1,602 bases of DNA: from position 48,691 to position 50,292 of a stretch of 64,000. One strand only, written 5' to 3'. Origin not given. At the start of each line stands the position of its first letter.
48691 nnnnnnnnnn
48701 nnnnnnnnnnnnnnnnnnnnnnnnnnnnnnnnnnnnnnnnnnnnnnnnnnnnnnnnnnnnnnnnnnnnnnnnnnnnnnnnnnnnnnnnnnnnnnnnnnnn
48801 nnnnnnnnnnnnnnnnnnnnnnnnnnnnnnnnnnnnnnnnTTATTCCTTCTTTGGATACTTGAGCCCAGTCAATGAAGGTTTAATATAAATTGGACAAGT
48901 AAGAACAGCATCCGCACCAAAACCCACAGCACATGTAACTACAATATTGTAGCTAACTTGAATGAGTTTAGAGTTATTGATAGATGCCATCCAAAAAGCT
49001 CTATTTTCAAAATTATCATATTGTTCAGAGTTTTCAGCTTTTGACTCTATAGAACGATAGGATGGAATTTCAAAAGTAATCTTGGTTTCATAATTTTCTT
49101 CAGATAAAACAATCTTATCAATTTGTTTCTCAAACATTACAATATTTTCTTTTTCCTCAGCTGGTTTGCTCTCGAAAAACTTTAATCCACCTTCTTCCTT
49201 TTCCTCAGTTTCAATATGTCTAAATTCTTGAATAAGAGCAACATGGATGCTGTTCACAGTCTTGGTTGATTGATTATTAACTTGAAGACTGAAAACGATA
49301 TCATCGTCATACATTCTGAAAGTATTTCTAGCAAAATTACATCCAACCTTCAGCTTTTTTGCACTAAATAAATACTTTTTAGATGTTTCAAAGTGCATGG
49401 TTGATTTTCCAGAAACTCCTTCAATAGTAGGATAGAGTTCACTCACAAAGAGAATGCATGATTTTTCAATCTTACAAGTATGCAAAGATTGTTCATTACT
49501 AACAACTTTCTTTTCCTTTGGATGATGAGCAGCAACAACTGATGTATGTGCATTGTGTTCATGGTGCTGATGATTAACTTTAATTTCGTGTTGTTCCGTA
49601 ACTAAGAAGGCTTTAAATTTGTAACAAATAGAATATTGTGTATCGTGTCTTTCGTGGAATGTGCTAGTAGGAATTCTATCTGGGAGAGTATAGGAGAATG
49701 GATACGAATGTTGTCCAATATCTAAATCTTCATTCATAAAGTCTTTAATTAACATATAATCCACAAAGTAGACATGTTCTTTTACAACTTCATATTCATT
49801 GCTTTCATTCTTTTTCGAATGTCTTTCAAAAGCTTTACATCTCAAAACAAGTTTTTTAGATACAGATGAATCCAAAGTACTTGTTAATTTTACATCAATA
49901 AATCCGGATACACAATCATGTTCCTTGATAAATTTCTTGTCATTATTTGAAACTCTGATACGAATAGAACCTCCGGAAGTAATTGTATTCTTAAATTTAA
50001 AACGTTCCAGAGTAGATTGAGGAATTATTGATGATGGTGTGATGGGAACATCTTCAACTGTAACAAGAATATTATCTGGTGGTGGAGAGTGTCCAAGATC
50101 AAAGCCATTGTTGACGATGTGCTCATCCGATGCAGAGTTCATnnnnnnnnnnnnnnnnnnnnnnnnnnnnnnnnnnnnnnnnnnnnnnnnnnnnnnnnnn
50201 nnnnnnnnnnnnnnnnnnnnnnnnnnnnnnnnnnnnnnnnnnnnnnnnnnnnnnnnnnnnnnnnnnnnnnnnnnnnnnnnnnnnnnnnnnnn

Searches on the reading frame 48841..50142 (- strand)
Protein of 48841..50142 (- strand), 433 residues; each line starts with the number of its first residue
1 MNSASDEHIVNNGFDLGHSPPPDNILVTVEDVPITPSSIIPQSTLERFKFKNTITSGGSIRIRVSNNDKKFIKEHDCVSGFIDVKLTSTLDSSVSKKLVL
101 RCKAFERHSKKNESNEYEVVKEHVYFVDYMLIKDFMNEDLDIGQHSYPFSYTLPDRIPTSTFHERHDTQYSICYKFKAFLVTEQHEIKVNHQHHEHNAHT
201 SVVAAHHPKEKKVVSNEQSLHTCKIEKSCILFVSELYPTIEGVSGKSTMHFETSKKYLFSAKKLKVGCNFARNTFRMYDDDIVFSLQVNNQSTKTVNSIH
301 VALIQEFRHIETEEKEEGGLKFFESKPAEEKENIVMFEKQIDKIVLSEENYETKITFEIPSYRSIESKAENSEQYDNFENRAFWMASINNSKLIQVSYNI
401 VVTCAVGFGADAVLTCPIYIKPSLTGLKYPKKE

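Call 15: search_protein_families(library=pfam, max_evalue=0.00001, proteins=[window:48841-50142:-])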
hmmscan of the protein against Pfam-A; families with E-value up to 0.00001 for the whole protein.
window:48841-50142:- (433 aa): 2 families
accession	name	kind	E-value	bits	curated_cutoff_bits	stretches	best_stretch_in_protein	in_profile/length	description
PF02752.27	Arrestin_C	-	2.1e-10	41.5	27.7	1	279-420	19-132/137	Arrestin (or S-antigen), C-terminal domain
PF00339.34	Arrestin_N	-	1.3e-07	32.2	24.9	1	76-191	16-133/148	Arrestin (or S-antigen), N-terminal domain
